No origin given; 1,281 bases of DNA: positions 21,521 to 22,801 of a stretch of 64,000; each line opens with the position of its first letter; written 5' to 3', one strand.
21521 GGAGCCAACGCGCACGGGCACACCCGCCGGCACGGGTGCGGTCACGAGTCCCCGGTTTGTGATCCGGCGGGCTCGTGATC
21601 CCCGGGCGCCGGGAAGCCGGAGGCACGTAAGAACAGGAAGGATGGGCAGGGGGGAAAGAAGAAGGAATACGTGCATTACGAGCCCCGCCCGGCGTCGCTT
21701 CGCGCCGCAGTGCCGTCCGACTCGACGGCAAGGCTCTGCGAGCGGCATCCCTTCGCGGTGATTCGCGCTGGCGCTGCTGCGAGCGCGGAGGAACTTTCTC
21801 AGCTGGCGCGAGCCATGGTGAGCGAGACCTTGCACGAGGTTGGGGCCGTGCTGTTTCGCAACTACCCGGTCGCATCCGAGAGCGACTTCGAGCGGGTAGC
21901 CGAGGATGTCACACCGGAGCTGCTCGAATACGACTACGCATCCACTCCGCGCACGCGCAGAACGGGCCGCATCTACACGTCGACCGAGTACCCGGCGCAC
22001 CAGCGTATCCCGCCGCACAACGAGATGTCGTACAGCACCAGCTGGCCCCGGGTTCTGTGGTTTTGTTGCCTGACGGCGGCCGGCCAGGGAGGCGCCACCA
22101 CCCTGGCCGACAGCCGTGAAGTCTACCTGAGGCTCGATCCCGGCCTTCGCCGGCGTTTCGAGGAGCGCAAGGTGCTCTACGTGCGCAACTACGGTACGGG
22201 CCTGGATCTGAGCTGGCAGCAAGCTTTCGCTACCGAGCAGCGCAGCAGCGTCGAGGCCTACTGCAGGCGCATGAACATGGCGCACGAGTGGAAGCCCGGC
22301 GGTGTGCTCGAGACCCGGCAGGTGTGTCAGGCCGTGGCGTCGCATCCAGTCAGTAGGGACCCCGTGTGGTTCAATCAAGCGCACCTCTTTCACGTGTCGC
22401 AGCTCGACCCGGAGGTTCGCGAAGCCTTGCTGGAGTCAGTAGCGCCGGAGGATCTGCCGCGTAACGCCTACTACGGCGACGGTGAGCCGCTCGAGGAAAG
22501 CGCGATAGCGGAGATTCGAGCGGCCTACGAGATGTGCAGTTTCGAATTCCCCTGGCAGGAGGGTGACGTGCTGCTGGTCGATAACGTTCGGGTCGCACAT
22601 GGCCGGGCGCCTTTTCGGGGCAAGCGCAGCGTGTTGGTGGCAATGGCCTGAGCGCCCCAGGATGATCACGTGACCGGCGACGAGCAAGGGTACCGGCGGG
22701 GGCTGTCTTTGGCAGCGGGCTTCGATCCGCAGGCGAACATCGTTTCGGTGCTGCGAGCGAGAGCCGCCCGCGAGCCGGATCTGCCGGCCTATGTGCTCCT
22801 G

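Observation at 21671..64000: FAAL-primed NRPS lipopeptide assembly line, at least 10 modules in five co-directional genes, continuing beyond the window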

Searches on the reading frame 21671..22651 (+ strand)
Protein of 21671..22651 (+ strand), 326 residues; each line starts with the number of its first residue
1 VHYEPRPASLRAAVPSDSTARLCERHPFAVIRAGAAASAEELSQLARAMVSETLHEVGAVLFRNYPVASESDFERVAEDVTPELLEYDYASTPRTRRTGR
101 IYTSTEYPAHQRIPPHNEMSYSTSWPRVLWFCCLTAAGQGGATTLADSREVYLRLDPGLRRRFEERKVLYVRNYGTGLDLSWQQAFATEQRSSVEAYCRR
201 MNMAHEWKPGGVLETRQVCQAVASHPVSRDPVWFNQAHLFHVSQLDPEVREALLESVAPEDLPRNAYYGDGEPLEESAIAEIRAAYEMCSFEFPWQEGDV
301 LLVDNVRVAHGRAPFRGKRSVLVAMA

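Call 5: search_protein_families(library=pfam, proteins=[window:21671-22651:+], max_evalue=0.00001)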
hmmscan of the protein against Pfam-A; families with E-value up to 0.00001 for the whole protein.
window:21671-22651:+ (326 aa): 1 family
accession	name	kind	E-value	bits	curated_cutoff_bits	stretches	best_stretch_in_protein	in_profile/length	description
PF02668.22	TauD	-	2.9e-49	168.8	27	1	42-324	22-266/267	Taurine catabolism dioxygenase TauD, TfdA family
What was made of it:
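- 21671..22651 (+): g0: stand-alone TauD/TfdA-family Fe(II)/2-oxoglutarate dioxygenase (326 aa), SyrP-like. Proposed Asp beta-hydroxylase acting in trans. Pfam PF02668, 168.8 bits (call 5).
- Checked: 21671-22651 is a separate 326-aa TauD/TfdA gene (168.8 bits, call 5).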

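Call 19: search_solved_structures(query=window:21671-22651:+, max_evalue=0.001)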
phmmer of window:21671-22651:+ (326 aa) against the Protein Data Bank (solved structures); distinct sequences matched with E-value up to 0.001: 3.
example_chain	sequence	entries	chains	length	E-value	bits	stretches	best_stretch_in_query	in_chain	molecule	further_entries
1y0z_A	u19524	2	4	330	6.3e-35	124.1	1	50-325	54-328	protein product of AT3G21360 | Clavaminate synthase-like protein At3g21360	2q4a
9yut_A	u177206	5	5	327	9e-27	97.3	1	46-324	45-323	TauD/TfdA-like domain-containing protein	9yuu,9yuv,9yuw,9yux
1drt_A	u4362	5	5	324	0.00046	22.7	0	271-316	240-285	CLAVAMINATE SYNTHASE 1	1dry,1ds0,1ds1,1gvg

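Call 31: find_homologous_proteins(query=window:21671-22651:+, max_evalue=1e-10)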
Query window:21671-22651:+ (326 aa): 5275 proteins with E <= 1e-10 among 8000 candidates; the best 120 are listed.
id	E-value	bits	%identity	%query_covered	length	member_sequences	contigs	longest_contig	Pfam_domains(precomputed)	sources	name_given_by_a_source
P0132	5.6e-218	740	100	100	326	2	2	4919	PF02668.23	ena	-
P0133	4.3e-124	432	65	94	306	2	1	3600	PF02668.23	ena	-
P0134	1.0e-115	404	59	91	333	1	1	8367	PF02668.23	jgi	jgi:alpha-ketoglutarate-dependent taurine dioxygenase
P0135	5.2e-113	396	58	93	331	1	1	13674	PF02668.23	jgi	jgi:alpha-ketoglutarate-dependent taurine dioxygenase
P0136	1.4e-112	394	57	95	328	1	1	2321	PF02668.23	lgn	-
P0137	5.0e-112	392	63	84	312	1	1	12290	PF02668.23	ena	-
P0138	8.2e-112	392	60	86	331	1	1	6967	PF02668.23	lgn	-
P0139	9.5e-112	391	58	90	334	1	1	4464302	PF02668.23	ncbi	ncbi:TauD/TfdA family dioxygenase [Candidatus Nitrospira bockiana]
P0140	1.0e-111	391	60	86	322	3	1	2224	PF02668.23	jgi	jgi:alpha-ketoglutarate-dependent taurine dioxygenase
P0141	1.2e-111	391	57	92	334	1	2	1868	PF02668.23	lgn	-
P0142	2.9e-111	390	60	86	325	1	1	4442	PF02668.23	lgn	-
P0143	2.3e-110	387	60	86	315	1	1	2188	PF02668.23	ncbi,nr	ncbi:MAG TPA: TauD/TfdA family dioxygenase [Polyangiales bacterium]|nr:TauD/TfdA family dioxygenase 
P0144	3.1e-110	386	61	84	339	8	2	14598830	PF02668.23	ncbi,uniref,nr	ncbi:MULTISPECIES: TauD/TfdA family dioxygenase [Sorangium]|uniref:TauD/TfdA-like domain-containing 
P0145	6.4e-110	385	69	76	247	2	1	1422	PF02668.23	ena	-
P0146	6.7e-110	385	59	85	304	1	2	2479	PF02668.23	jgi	jgi:alpha-ketoglutarate-dependent taurine dioxygenase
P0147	9.1e-110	385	59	86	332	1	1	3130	PF02668.23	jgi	jgi:alpha-ketoglutarate-dependent taurine dioxygenase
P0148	1.9e-109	384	56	91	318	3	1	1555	PF02668.23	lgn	-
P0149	2.8e-109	383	59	86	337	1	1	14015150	PF02668.23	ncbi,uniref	ncbi:TauD/TfdA family dioxygenase [Sorangium sp. So ce131]|uniref:TauD/TfdA family dioxygenase n=1 T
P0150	5.2e-109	382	59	86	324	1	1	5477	PF02668.23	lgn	-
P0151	1.3e-108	381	57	93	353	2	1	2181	PF02668.23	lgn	-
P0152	1.4e-108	381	55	92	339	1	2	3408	PF02668.23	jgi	jgi:alpha-ketoglutarate-dependent taurine dioxygenase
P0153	1.8e-108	381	58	91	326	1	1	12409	PF02668.23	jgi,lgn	jgi:alpha-ketoglutarate-dependent taurine dioxygenase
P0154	3.5e-108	380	59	90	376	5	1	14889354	PF02668.23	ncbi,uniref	ncbi:TauD/TfdA family dioxygenase [Sorangium sp. So ce388]|uniref:TauD/TfdA family dioxygenase n=1 T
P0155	4.6e-108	379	60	90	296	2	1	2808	PF02668.23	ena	-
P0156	4.8e-108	379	58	86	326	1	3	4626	PF02668.23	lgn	-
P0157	9.2e-108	378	57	91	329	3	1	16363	PF02668.23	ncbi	-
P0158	1.2e-107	378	55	94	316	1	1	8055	PF02668.23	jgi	jgi:alpha-ketoglutarate-dependent taurine dioxygenase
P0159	2.2e-107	377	59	83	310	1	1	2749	PF02668.23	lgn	-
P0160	3.6e-107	376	55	92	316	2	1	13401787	PF02668.23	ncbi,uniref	ncbi:TauD/TfdA family dioxygenase [Pendulispora brunnea]|uniref:TauD/TfdA family dioxygenase n=1 Tax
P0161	4.0e-107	376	61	85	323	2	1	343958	PF02668.23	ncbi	ncbi:MAG: TauD/TfdA family dioxygenase [Myxococcota bacterium]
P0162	4.3e-107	376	59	85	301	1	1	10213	PF02668.23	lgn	-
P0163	4.5e-107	376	61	83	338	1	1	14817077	PF02668.23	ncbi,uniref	ncbi:TauD/TfdA family dioxygenase [Sorangium sp. So ce1389]|uniref:TauD/TfdA family dioxygenase n=1 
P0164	4.6e-107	376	57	91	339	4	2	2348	PF02668.23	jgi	jgi:alpha-ketoglutarate-dependent taurine dioxygenase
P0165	4.7e-107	376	60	84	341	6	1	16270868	PF02668.23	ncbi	ncbi:TauD/TfdA family dioxygenase [Sorangium sp. So ce1128]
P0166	5.0e-107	376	59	86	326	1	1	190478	PF02668.23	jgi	jgi:alpha-ketoglutarate-dependent taurine dioxygenase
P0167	7.9e-107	375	61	84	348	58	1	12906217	PF02668.23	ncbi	ncbi:TauD/TfdA family dioxygenase [Sorangium sp. So ce363]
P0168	8.6e-107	375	56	91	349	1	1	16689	PF02668.23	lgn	-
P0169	9.1e-107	375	60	83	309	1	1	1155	PF02668.23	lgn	-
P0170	9.5e-107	375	55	92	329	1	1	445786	PF02668.23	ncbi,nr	ncbi:TauD/TfdA family dioxygenase [Pseudomonas cichorii]|nr:TauD/TfdA family dioxygenase [Pseudomona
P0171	1.3e-106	375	56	96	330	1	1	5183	PF02668.23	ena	-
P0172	1.4e-106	374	56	97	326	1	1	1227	PF02668.23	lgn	-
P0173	1.5e-106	374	55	92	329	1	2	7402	PF02668.23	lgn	-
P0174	1.6e-106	374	59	86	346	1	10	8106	PF02668.23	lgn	-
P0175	2.1e-106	374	54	91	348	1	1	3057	PF02668.23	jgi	jgi:alpha-ketoglutarate-dependent taurine dioxygenase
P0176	2.1e-106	374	59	86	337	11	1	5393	PF02668.23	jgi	jgi:alpha-ketoglutarate-dependent taurine dioxygenase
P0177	2.3e-106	374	55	92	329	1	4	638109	PF02668.23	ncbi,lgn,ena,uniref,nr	ncbi:hypothetical protein PSCICL_15630 [Pseudomonas cichorii]|uniref:TauD/TfdA family dioxygenase n=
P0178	2.5e-106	374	55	92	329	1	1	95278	PF02668.23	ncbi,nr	ncbi:Pyoverdine biosynthesis regulatory protein [Pseudomonas cichorii]|nr:Pyoverdine biosynthesis re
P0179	2.8e-106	373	56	90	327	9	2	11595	PF02668.23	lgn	-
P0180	2.9e-106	373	58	85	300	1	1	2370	PF02668.23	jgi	jgi:alpha-ketoglutarate-dependent taurine dioxygenase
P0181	3.2e-106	373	58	86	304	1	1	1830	PF02668.23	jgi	jgi:alpha-ketoglutarate-dependent taurine dioxygenase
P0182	3.4e-106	373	57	87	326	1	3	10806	PF02668.23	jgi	jgi:alpha-ketoglutarate-dependent taurine dioxygenase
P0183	3.4e-106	373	57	87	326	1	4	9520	PF02668.23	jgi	jgi:alpha-ketoglutarate-dependent taurine dioxygenase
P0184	3.6e-106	373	55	92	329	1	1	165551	PF02668.23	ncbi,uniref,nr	ncbi:TauD/TfdA family dioxygenase [Pseudomonas capsici]|uniref:TauD/TfdA family dioxygenase n=1 Tax=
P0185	3.6e-106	373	56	91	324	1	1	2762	PF02668.23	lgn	-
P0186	3.6e-106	373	56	93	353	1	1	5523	PF02668.23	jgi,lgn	jgi:alpha-ketoglutarate-dependent taurine dioxygenase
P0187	3.9e-106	373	55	92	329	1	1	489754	PF02668.23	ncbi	-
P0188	4.2e-106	373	56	92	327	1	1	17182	PF02668.23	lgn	-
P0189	4.6e-106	373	55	92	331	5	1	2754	PF02668.23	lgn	-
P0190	4.8e-106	373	54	91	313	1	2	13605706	PF02668.23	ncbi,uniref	ncbi:TauD/TfdA family dioxygenase [Pendulispora rubella]|uniref:TauD/TfdA family dioxygenase n=1 Tax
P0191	4.9e-106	373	56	92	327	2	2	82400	PF02668.23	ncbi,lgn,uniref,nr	ncbi:Taurine dioxygenase, alpha-ketoglutarate-dependent [Pseudomonas cuatrocienegasensis]|uniref:Tau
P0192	6.1e-106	372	55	92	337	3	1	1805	PF02668.23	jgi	jgi:alpha-ketoglutarate-dependent taurine dioxygenase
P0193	6.4e-106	372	60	84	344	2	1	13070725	PF02668.23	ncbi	ncbi:TauD/TfdA family dioxygenase [Sorangium sp. So ce136]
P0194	6.9e-106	372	54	92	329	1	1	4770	PF02668.23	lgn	-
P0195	7.3e-106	372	54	92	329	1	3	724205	PF02668.23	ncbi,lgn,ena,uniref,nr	ncbi:TauD/TfdA family dioxygenase [Pseudomonas capsici]|uniref:TauD/TfdA family dioxygenase n=1 Tax=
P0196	7.5e-106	372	54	92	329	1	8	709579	PF02668.23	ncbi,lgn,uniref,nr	ncbi:TauD/TfdA family dioxygenase [Pseudomonas capsici]|uniref:TauD/TfdA family dioxygenase n=1 Tax=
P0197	7.8e-106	372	56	90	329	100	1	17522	PF02668.23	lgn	-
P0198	8.9e-106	372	54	92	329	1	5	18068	PF02668.23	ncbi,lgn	-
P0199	1.0e-105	372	59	85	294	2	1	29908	PF02668.23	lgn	-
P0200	1.0e-105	372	54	92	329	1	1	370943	PF02668.23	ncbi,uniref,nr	ncbi:TauD/TfdA family dioxygenase [Pseudomonas capsici]|uniref:TauD/TfdA family dioxygenase n=1 Tax=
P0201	1.1e-105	371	56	89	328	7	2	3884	PF02668.23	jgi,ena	jgi:alpha-ketoglutarate-dependent taurine dioxygenase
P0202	1.3e-105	371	57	88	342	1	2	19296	PF02668.23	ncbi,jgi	jgi:alpha-ketoglutarate-dependent taurine dioxygenase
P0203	1.8e-105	371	62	82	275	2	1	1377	PF02668.23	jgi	jgi:alpha-ketoglutarate-dependent taurine dioxygenase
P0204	1.9e-105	371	54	92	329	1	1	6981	PF02668.23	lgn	-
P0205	2.4e-105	370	62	84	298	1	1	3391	PF02668.23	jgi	jgi:alpha-ketoglutarate-dependent taurine dioxygenase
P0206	2.4e-105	370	60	87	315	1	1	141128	PF02668.23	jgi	jgi:alpha-ketoglutarate-dependent taurine dioxygenase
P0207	2.5e-105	370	60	84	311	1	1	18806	PF02668.23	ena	-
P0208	2.5e-105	370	54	92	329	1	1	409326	PF02668.23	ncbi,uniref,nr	ncbi:TauD/TfdA family dioxygenase [Pseudomonas capsici]|uniref:TauD/TfdA family dioxygenase n=1 Tax=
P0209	2.6e-105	370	54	92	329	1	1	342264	PF02668.23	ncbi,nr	ncbi:hypothetical protein PSCICF_21680 [Pseudomonas cichorii]|nr:TauD/TfdA family dioxygenase [Pseud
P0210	2.9e-105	370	54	92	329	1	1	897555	PF02668.23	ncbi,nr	ncbi:TauD/TfdA family dioxygenase [Pseudomonas cichorii]|nr:TauD/TfdA family dioxygenase [Pseudomona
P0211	2.9e-105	370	54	92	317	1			PF02668.23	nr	nr:TauD/TfdA family dioxygenase [Pseudomonas cichorii]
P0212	3.8e-105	370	58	86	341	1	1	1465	PF02668.23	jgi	jgi:alpha-ketoglutarate-dependent taurine dioxygenase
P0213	4.3e-105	370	54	93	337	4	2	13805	PF02668.23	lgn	-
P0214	4.4e-105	369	57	85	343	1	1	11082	PF02668.23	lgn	-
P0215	5.4e-105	369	54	92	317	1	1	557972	PF02668.23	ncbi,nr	ncbi:TauD/TfdA family dioxygenase [Pseudomonas cichorii]|nr:TauD/TfdA family dioxygenase [Pseudomona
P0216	6.0e-105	369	55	92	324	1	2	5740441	PF02668.23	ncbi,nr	ncbi:TauD/TfdA family dioxygenase [Pseudomonas kilonensis]|nr:TauD/TfdA family dioxygenase [Pseudomo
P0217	6.1e-105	369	58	86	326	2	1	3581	PF02668.23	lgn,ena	-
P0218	6.3e-105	369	52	96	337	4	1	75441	PF02668.23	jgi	jgi:Taurine catabolism dioxygenase TauD, TfdA family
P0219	6.4e-105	369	54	96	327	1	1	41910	PF02668.23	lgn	-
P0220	6.7e-105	369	57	92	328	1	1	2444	PF02668.23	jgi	jgi:alpha-ketoglutarate-dependent taurine dioxygenase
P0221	7.1e-105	369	58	88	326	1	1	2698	PF02668.23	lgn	-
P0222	7.1e-105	369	58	86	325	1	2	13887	PF02668.23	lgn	-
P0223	7.2e-105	369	54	92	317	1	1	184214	PF02668.23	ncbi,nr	ncbi:TauD/TfdA family dioxygenase [Pseudomonas cichorii]|nr:TauD/TfdA family dioxygenase [Pseudomona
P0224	7.4e-105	369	55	92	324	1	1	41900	PF02668.23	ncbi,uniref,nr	ncbi:TauD/TfdA family dioxygenase [Pseudomonas kilonensis]|uniref:TauD/TfdA family dioxygenase n=1 T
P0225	7.4e-105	369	54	92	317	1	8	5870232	PF02668.23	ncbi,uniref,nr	ncbi:TauD/TfdA family dioxygenase [Pseudomonas lijiangensis]|uniref:TauD/TfdA family dioxygenase n=1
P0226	7.5e-105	369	54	92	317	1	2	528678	PF02668.23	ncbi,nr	ncbi:TauD/TfdA family dioxygenase [Pseudomonas cichorii]|nr:TauD/TfdA family dioxygenase [Pseudomona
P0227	7.7e-105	369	54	92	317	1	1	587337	PF02668.23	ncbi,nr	ncbi:TauD/TfdA family dioxygenase [Pseudomonas cichorii]|nr:TauD/TfdA family dioxygenase [Pseudomona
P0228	8.0e-105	369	58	86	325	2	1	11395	PF02668.23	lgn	-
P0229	9.8e-105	368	54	92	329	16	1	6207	PF02668.23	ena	-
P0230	1.1e-104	368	57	86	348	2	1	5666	PF02668.23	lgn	-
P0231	1.2e-104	368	58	86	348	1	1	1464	PF02668.23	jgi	jgi:alpha-ketoglutarate-dependent taurine dioxygenase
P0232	1.2e-104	368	53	97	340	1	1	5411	PF02668.23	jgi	jgi:alpha-ketoglutarate-dependent taurine dioxygenase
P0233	1.2e-104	368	54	98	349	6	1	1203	PF02668.23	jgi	jgi:alpha-ketoglutarate-dependent taurine dioxygenase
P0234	1.2e-104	368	57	92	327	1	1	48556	PF02668.23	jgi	-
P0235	1.3e-104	368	54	93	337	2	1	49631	PF02668.23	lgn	-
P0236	1.4e-104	368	57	91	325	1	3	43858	PF02668.23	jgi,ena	-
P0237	1.4e-104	368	58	86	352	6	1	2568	PF02668.23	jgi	jgi:alpha-ketoglutarate-dependent taurine dioxygenase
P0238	1.8e-104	367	54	92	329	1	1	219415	PF02668.23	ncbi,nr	ncbi:TauD/TfdA family dioxygenase [Pseudomonas cichorii]|nr:TauD/TfdA family dioxygenase [Pseudomona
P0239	1.9e-104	367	58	86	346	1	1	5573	PF02668.23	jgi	jgi:alpha-ketoglutarate-dependent taurine dioxygenase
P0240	2.1e-104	367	57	86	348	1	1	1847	PF02668.23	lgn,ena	-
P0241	2.3e-104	367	59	86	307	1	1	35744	PF02668.23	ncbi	-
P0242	2.4e-104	367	57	90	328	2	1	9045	PF02668.23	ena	-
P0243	2.4e-104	367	54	92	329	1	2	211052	PF02668.23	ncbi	-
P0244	2.5e-104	367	55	91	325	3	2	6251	PF02668.23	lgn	-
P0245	2.5e-104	367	54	92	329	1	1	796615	PF02668.23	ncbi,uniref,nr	ncbi:hypothetical protein PSCICJ_03350 [Pseudomonas cichorii]|uniref:TauD/TfdA family dioxygenase n=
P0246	2.5e-104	367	56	90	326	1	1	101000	PF02668.23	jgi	jgi:alpha-ketoglutarate-dependent taurine dioxygenase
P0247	2.6e-104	367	59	86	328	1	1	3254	PF02668.23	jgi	jgi:alpha-ketoglutarate-dependent taurine dioxygenase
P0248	2.7e-104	367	52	98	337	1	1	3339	PF02668.23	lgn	-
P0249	2.9e-104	367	54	92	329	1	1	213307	PF02668.23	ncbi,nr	ncbi:pyoverdine biosynthesis regulatory protein [Pseudomonas sp. CFII68]|nr:pyoverdine biosynthesis 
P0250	3.1e-104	367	54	92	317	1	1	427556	PF02668.23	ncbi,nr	ncbi:TauD/TfdA family dioxygenase [Pseudomonas cichorii]|nr:TauD/TfdA family dioxygenase [Pseudomona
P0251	3.1e-104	367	57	86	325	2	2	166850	PF02668.23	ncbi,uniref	ncbi:TauD/TfdA family dioxygenase [Pseudomonas sichuanensis]|uniref:TauD/TfdA family dioxygenase n=1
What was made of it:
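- Closest known: SyrP of the syringomycin pathway and its pyoverdine-cluster homologues. Same: g0 is a stand-alone PF02668 enzyme, 54-55% identical to Pseudomonas cichorii proteins that carry the legacy SyrP-type name (call 31).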

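Call 46: search_protein_families(library=ncbifam, proteins=[window:21671-22651:+], max_evalue=0.001)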
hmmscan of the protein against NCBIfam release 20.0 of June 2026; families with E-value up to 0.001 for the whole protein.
window:21671-22651:+ (326 aa): 5 families
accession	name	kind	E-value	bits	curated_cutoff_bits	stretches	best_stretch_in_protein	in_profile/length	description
TIGR02410.1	carnitine_TMLD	equivalog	1.4e-09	38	268.3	1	290-320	312-342/362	trimethyllysine dioxygenase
NF043003.1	ClavSyn_CS1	equivalog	4.8e-06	26.3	450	1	272-317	229-274/312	clavaminate synthase Cs1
NF049936.1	TriMthamethphnDioxTmpA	equivalog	5e-06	25.6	400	0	291-318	312-339/366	2-trimethylaminoethylphosphonate dioxygenase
NF041363.1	GntD_guanitoxin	equivalog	5.6e-06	25.8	345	1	272-317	263-308/341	guanitoxin biosynthesis L-enduracididine beta-hydroxylase GntD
TIGR02409.1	carnitine_bodg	equivalog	0.00052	19.2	414.75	0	290-317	313-340/366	gamma-butyrobetaine dioxygenase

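Call 65: find_encoding_contigs(protein=P0132, flank=10000, max_places=4)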
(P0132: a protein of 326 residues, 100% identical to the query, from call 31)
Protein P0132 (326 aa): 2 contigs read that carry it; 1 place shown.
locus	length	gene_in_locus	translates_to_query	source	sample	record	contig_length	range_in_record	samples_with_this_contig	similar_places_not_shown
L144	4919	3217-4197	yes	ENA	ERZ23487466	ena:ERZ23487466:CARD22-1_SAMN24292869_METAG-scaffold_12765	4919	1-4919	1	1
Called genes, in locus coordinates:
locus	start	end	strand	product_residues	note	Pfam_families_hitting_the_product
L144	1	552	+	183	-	?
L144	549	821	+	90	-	-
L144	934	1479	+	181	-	PF00578:AhpC-TSA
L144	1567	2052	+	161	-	-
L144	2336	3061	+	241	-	-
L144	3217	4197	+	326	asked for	PF02668:TauD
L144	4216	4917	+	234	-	?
